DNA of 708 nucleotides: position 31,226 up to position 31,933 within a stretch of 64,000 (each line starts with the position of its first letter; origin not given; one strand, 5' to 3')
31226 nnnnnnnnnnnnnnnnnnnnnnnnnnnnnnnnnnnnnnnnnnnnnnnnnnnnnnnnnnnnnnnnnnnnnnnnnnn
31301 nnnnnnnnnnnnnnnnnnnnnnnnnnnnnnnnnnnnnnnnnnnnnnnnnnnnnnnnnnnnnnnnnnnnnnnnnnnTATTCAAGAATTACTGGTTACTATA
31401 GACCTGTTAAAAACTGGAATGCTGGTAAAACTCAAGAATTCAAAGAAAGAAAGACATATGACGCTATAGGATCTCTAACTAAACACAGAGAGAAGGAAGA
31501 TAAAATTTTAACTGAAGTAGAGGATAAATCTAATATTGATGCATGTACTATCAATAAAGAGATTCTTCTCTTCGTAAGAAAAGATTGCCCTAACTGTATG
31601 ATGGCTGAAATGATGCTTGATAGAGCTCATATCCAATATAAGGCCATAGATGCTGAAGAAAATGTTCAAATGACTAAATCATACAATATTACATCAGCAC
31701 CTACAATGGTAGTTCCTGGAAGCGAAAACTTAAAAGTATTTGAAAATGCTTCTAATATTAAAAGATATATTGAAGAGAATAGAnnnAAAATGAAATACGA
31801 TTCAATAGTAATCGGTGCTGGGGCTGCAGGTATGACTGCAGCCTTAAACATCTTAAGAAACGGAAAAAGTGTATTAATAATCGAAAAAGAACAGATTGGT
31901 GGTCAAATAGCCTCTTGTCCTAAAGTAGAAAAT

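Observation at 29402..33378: Class III ribonucleotide reductase fused to a CxxC redoxin domain, paired with a TrxR-like flavoprotein that has lost its NADPH site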

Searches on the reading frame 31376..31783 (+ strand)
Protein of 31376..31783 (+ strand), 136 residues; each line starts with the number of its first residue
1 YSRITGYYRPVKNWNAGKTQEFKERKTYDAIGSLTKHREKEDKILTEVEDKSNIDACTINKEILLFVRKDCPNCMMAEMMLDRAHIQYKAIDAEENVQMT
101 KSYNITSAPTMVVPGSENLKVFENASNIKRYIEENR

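Call 7: find_homologous_proteins(query=window:31376-31783:+, max_evalue=0.001)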
Query seq(136 aa) (136 aa): 431 proteins with E <= 0.001 among 447 candidates; the best 120 are listed.
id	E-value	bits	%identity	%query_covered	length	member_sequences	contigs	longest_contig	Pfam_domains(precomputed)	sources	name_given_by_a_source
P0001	1.7e-47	178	60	100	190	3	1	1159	PF00462.31,PF13597.12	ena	-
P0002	4.8e-45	171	61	100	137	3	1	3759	PF00462.31,PF00085.27,PF13597.12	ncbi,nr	ncbi:MAG: ribonucleoside triphosphate reductase, partial [Gammaproteobacteria bacterium]|nr:ribonucl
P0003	1.9e-38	149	56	98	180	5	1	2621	PF00462.31,PF00085.27,PF13597.12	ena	-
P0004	5.7e-38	148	54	98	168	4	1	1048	PF00462.31,PF00085.27,PF13597.12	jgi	jgi:ribonucleoside-triphosphate reductase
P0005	1.3e-37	147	54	98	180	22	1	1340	PF00462.31,PF13597.12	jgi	jgi:ribonucleoside-triphosphate reductase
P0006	7.0e-37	144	54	98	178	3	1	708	PF00462.31,PF13192.13,PF13597.12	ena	-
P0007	7.9e-36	141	54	98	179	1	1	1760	PF00462.31,PF13597.12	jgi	-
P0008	8.2e-36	141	53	100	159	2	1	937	PF00462.31,PF13597.12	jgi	jgi:ribonucleoside-triphosphate reductase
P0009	8.9e-36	141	52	99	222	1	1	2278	PF00462.31,PF13597.12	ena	-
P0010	2.3e-35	139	55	100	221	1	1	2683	PF00462.31,PF13597.12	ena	-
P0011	6.9e-35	138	56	98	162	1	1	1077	PF00462.31,PF13597.12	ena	-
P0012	8.8e-35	137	52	98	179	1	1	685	PF00462.31,PF13597.12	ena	-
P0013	1.2e-34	137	52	98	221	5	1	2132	PF00462.31,PF13597.12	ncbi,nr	ncbi:MAG: ribonucleoside triphosphate reductase, partial [Bacilli bacterium]|nr:ribonucleoside triph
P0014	2.7e-34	136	54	98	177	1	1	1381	PF00462.31,PF13597.12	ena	-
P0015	4.7e-34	135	53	98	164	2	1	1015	PF00462.31,PF13597.12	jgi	jgi:ribonucleoside-triphosphate reductase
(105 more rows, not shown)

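Call 23: find_related_loci(query=window:31376-31783:+, collection=genome_contigs, flank=6000)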
Query seq(136 aa) (136 aa) in genome_contigs; peptide patterns used: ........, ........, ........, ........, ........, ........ (x = any residue, [..] = any of these).
317 stretches matched a pattern; 237 encode a relative of the query (tblastn E <= 1e-3); the best 80 are kept; 80 distinct loci.
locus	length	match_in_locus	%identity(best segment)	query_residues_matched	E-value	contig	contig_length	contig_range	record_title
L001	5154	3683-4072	58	1-136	2e-47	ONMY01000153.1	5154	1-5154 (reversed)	uncultured Firmicutes bacterium isolate RUG448 genome assembly, contig: k87_22074761, whole genome shotgun sequence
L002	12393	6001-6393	59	1-136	8e-47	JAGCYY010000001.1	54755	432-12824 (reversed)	Bacterium isolate RGIG10250 Yak_Rumen-5__c199895, whole genome shotgun sequence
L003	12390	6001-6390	57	1-136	3e-46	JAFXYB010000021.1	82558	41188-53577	Bacterium isolate RGIG6850 Sheep_Rumen-4__c1310380, whole genome shotgun sequence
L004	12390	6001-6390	56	1-136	2e-45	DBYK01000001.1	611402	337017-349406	MAG TPA_asm: Bacillales bacterium UBA1188 UBA1188_contig_1348, whole genome shotgun sequence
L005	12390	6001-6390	54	1-136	4e-44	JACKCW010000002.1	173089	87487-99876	MAG: Bacillales bacterium isolate HK-STAS-FIRM-1 HK-STAS-FIRM-1_2, whole genome shotgun sequence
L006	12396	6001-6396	54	1-136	3e-43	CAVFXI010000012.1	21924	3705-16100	Gemmiger formicilis isolate H07606-L1_cleanbin_000041 genome assembly, contig: Spades_H07606-L1_contig_1900, whole genom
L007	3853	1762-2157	55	1-136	2e-42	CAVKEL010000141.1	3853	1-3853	Acutalibacteraceae bacterium isolate G02637-L1_cleanbin_000026 genome assembly, contig: Spades_G02637-L1_contig_8952, wh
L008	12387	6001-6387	52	1-132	4e-42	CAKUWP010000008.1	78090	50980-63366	MAG: uncultured Bacilli bacterium isolate REFINED_METABAT215_TOP10_CONTIGS_1500_ASSEMBLY_K77_MERGED__Nepal_MoBio_Fiber-H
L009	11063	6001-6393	54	1-134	4e-42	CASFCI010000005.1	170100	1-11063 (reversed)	uncultured bacterium isolate O31_L3_395395_idba_bin.38 genome assembly, contig: O31_L3_395395_idba_bin.38.fa_scaffold_31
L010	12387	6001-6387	51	1-132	1e-41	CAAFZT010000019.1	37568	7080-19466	MAG TPA_asm: Bacilli bacterium, isolate HGM10921, WGS project CAAFZT010000000 data, contig: SRS475990_118_k119_83188, wh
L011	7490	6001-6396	53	1-136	6e-42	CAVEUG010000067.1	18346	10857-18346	Slackia isoflavoniconvertens isolate H07667-L1_cleanbin_000064 genome assembly, contig: Spades_H07667-L1_contig_2660, wh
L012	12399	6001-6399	50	1-136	8e-42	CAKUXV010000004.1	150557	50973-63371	MAG: uncultured Bacilli bacterium isolate REFINED_METABAT215_TOP10_CONTIGS_1500_ASSEMBLY_K77_MERGED__Hadza_MoBio_hadza-I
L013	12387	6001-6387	51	1-132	2e-41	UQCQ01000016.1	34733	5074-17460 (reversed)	uncultured Mollicutes bacterium isolate UMGS153 genome assembly, contig: NODE_828_length_34733_cov_6.249870, whole genom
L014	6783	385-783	52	1-136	6e-41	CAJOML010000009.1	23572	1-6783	uncultured Bacilli bacterium isolate Reindeer_2_mag_150 genome assembly, contig: scaffold_1405, whole genome shotgun seq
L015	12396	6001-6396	52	1-136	3e-40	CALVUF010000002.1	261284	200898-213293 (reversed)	MAG: uncultured Bacilli bacterium isolate BRZ_QG__bin63 genome assembly, contig: BRZ_QG__NODE_10_length_261284_cov_18.82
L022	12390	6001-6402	48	1-134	2e-39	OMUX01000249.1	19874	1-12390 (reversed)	uncultured Erysipelotrichaceae bacterium isolate hRUG900 genome assembly, contig: NODE_3254_length_19874_cov_6.81699, wh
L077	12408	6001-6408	46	1-136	4e-35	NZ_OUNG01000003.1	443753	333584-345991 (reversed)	Lactimicrobium massiliense strain Marseille-P4301, whole genome shotgun sequence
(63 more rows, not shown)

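Call 73: search_protein_representatives(protein=window:31376-31783:+)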
Query: 136 residues. Proteins with E-value up to 0.001 (for the whole library): 1284; up to 1e-10: 187; up to 1e-30: 2. The best 150 are listed.
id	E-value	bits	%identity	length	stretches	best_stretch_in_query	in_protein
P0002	1.5e-45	170.5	61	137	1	1-136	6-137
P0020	1.6e-33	131.6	50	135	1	1-133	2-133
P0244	9.3e-30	119.5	47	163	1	1-134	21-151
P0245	1.1e-27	112.8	46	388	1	1-134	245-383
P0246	1.4e-27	112.4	41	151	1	1-133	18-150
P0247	1.6e-26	109.0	47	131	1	1-134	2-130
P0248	3.3e-26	108.0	46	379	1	1-134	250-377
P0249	4.9e-26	107.4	46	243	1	1-134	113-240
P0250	8.4e-26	106.7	46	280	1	1-134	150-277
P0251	9.7e-26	106.5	48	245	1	1-135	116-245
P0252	3.9e-25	104.5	45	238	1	1-134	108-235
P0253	4.5e-25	104.4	51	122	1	11-134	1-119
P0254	5.1e-25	104.2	42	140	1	1-133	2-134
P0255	1.0e-24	103.2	48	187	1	1-133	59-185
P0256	2.6e-24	101.9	40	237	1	1-134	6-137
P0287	4.6e-19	84.9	43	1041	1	1-136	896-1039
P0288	4.7e-19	84.9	50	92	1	58-135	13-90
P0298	3.7e-18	82.0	50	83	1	62-135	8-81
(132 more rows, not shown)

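Call 75: find_encoding_contigs(protein=P0298, flank=5000, max_places=3)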
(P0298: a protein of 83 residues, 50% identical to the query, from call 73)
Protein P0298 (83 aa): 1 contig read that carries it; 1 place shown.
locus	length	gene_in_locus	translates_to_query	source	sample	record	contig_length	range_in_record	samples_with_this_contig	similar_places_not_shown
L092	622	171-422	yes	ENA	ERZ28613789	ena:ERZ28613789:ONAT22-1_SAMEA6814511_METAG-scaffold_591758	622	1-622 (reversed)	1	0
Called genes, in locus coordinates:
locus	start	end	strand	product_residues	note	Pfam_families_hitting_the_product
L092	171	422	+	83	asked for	PF00462:Glutaredoxin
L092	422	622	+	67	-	?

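Call 76: find_encoding_contigs(protein=P0288, flank=5000, max_places=3)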
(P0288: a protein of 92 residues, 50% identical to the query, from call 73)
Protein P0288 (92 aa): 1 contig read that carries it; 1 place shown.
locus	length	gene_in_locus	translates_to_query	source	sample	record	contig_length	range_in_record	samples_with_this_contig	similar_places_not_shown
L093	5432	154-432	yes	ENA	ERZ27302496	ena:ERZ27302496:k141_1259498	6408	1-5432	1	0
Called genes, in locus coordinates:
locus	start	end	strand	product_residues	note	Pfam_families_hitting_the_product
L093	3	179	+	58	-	?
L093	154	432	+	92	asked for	PF00085:Thioredoxin (weak), PF00462:Glutaredoxin, PF13192:Thioredoxin_3 (weak)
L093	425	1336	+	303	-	PF00890:FAD_binding_2, PF01946:Thi4 (weak), PF03486:HI0933_like (weak), PF07992:Pyr_redox_2, PF12831:FAD_oxidored, PF13450:NAD_binding_8 (weak), PF13738:Pyr_redox_3, PF00070:Pyr_redox (weak), +1 more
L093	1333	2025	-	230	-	PF13353:Fer4_12, PF04055:Radical_SAM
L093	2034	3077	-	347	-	PF04551:GcpE, PF26540:GcpE_C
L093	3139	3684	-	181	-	PF13384:HTH_23 (faint), PF13518:HTH_28 (weak), PF13551:HTH_29 (faint)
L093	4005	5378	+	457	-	PF00004:AAA (weak), PF13173:AAA_14, PF13635:DUF4143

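Call 90: search_protein_families(library=pfam, proteins=[L077:2868-4046:+, L022:2880-4025:+, P0287], max_evalue=0.0001)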
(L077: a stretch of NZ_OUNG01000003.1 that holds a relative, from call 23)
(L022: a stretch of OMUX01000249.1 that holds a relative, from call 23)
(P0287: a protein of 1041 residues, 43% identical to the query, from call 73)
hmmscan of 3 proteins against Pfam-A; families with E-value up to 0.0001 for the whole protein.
L077:2868-4046:+ (392 aa): 7 families
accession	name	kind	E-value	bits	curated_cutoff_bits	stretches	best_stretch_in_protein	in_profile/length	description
PF04055.27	Radical_SAM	-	5.2e-17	63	29.5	1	173-288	2-122/166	Radical SAM superfamily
PF12802.13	MarR_2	-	8.3e-10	39.1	27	1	35-93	1-60/61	MarR family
PF13353.11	Fer4_12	-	2.1e-09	38.3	22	1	171-270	8-109/137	4Fe-4S single cluster domain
PF01047.28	MarR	-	7.9e-08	32.5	24.6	1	39-94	3-58/59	MarR family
PF22381.2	Staph_reg_Sar_Rot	-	8.7e-07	29.4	27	1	27-110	2-85/85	Transcriptional regulator SarA/Rot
PF13463.12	HTH_27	-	4.1e-06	27.4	22.2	1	41-102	5-67/68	Winged helix DNA-binding domain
PF22194.2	F-93_WHD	-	3.3e-05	24.3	28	1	45-102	3-61/62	F-93, winged-helix domain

L022:2880-4025:+ (381 aa): 6 families
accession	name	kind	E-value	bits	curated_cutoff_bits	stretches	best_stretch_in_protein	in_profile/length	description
PF04055.27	Radical_SAM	-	1.1e-16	61.9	29.5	1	168-281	2-121/166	Radical SAM superfamily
PF12802.13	MarR_2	-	1.3e-11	44.9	27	1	31-87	4-61/61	MarR family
PF13353.11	Fer4_12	-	7.8e-08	33.1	22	1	166-255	8-99/137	4Fe-4S single cluster domain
PF01047.28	MarR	-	2.8e-07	30.7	24.6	1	33-87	4-58/59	MarR family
PF13463.12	HTH_27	-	8.5e-07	29.6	22.2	1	34-95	5-67/68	Winged helix DNA-binding domain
PF22381.2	Staph_reg_Sar_Rot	-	1.2e-06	29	27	1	19-101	1-83/85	Transcriptional regulator SarA/Rot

P0287 (1041 aa): 1 family
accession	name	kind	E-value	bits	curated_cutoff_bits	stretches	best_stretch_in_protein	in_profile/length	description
PF13597.11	NRDD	-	3.8e-128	429.1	26.2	2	613-923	259-562/562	Anaerobic ribonucleoside-triphosphate reductase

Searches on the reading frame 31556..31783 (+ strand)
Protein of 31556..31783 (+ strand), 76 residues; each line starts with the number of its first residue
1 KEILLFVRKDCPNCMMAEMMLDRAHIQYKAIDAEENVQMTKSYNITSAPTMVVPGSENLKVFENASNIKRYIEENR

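Call 84: search_solved_structures(query=A3, max_evalue=1, show_alignments=3)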
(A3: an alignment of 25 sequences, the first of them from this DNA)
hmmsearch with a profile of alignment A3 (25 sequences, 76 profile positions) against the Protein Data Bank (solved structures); distinct sequences matched with E-value up to 1: 329 (the best 60 are shown).
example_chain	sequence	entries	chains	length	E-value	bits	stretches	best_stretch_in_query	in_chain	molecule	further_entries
1j08_A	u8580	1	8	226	1.5e-10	43.9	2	2-72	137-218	glutaredoxin-like protein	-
1a8l_A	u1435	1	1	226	1.6e-10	43.8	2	2-71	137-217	PROTEIN DISULFIDE OXIDOREDUCTASE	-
2ywm_A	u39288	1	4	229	3e-10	42.9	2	2-56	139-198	Glutaredoxin-like protein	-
2ayt_A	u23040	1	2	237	3.4e-10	42.8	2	2-56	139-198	glutaredoxin-like protein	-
2klx_A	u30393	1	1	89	8.4e-09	38.3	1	1-36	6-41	Glutaredoxin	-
2l6c_A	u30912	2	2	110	6.8e-08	35.4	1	2-62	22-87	Thioredoxin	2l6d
1fo5_A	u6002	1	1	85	7.9e-08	35.2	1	2-55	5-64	THIOREDOXIN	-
2gzy_A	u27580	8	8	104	1.1e-06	31.5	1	8-59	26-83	Thioredoxin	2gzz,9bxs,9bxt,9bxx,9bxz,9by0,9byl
3uiw_A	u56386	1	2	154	1.3e-06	31.3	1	3-38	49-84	Glutaredoxin 2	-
1r7h_A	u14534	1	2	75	1.5e-06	31.1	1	3-51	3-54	NrdH-redoxin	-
4fiw_A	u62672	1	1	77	1.5e-06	31.1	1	3-53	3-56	Putative glutaredoxin NrdH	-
3zij_A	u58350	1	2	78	2.2e-06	30.6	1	2-53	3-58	THIOREDOXIN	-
4hs1_A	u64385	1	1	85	3.6e-06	29.9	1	3-56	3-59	Glutaredoxin NrdH, putative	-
4f2i_A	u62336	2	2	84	4e-06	29.7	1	3-56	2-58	Glutaredoxin NrdH, putative | Glutaredoxin-like protein NrdH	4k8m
7vql_A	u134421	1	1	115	5.4e-06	29.3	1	3-58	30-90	de novo designed protein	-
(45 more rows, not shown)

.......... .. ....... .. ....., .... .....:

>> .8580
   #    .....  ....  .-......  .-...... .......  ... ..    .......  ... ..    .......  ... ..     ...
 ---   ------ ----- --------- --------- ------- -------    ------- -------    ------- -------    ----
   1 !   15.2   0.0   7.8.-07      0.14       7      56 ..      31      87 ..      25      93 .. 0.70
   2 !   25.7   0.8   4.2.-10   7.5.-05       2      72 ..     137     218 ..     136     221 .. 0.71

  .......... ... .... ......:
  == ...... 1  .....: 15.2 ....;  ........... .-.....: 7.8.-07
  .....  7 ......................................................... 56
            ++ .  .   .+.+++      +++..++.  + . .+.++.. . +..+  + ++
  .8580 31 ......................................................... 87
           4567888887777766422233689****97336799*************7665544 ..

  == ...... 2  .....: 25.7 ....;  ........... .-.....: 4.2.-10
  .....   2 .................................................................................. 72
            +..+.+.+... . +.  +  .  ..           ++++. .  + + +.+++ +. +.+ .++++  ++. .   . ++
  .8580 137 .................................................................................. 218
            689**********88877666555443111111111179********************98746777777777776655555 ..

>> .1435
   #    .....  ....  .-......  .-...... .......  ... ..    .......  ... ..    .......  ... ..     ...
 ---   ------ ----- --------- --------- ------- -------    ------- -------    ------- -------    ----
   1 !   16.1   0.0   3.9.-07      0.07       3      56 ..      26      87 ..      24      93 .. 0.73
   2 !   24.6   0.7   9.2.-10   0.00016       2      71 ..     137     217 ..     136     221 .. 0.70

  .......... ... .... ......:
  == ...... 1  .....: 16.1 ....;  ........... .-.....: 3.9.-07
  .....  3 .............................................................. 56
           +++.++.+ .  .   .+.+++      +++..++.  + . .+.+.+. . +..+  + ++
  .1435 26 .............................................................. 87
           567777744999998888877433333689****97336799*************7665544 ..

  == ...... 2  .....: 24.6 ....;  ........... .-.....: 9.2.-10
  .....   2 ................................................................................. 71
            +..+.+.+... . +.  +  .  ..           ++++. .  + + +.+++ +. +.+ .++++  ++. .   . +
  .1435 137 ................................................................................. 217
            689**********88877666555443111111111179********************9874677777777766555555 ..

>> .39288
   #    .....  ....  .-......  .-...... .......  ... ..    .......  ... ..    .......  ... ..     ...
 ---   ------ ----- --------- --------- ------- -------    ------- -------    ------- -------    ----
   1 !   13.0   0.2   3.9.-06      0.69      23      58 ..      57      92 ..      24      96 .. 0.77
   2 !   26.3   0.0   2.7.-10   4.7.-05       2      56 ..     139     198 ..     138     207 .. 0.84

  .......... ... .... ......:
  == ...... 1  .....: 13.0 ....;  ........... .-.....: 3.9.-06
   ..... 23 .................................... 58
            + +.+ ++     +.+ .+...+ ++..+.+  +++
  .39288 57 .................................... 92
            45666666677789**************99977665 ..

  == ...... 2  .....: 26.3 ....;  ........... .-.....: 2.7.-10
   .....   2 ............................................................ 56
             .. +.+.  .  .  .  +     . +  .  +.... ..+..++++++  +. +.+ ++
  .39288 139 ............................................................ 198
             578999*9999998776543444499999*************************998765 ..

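Call 85: search_protein_families(library=pfam, alignment_id=A3, max_evalue=0.01)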
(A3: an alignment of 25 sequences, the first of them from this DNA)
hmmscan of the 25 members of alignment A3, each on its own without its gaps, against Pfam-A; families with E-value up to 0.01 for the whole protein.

A. member 1, seq(76 aa): 4 families
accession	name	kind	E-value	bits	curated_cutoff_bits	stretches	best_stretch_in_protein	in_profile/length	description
PF00462.30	Glutaredoxin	-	2e-05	25.1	22.9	1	3-41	1-39/60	Glutaredoxin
PF13192.12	Thioredoxin_3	-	0.00032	21.1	24.8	1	4-56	4-58/76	Thioredoxin domain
PF00085.26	Thioredoxin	-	0.0022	18.4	23.5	1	6-66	25-92/103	Thioredoxin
PF05768.20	Glrx-like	-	0.0055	17.4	26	1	3-72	2-76/77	Glutaredoxin-like domain (DUF836)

B. families by the number of members that match (of 25 scanned): 19 families
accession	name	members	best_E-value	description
PF00462.30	Glutaredoxin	25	3.4e-12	Glutaredoxin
PF00085.26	Thioredoxin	25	1.2e-07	Thioredoxin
PF13098.12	Thioredoxin_2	23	2.6e-07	Thioredoxin-like domain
PF13192.12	Thioredoxin_3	23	2.8e-07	Thioredoxin domain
PF13417.12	GST_N_3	20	1.7e-05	Glutathione S-transferase, N-terminal domain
PF05768.20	Glrx-like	16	1.6e-05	Glutaredoxin-like domain (DUF836)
PF13905.12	Thioredoxin_8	8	1.3e-06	Thioredoxin-like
PF13409.12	GST_N_2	3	0.00099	Glutathione S-transferase, N-terminal domain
PF13462.12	Thioredoxin_4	2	0.0002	Thioredoxin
PF13728.12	TraF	2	0.0015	F plasmid transfer operon protein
PF01216.23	Calsequestrin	2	0.0043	Calsequestrin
PF13743.12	Thioredoxin_5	1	0.0011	Thioredoxin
PF07449.17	HyaE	1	0.0012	Hydrogenase-1 expression protein HyaE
PF07689.18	KaiB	1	0.0015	KaiB domain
PF02798.26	GST_N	1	0.003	Glutathione S-transferase, N-terminal domain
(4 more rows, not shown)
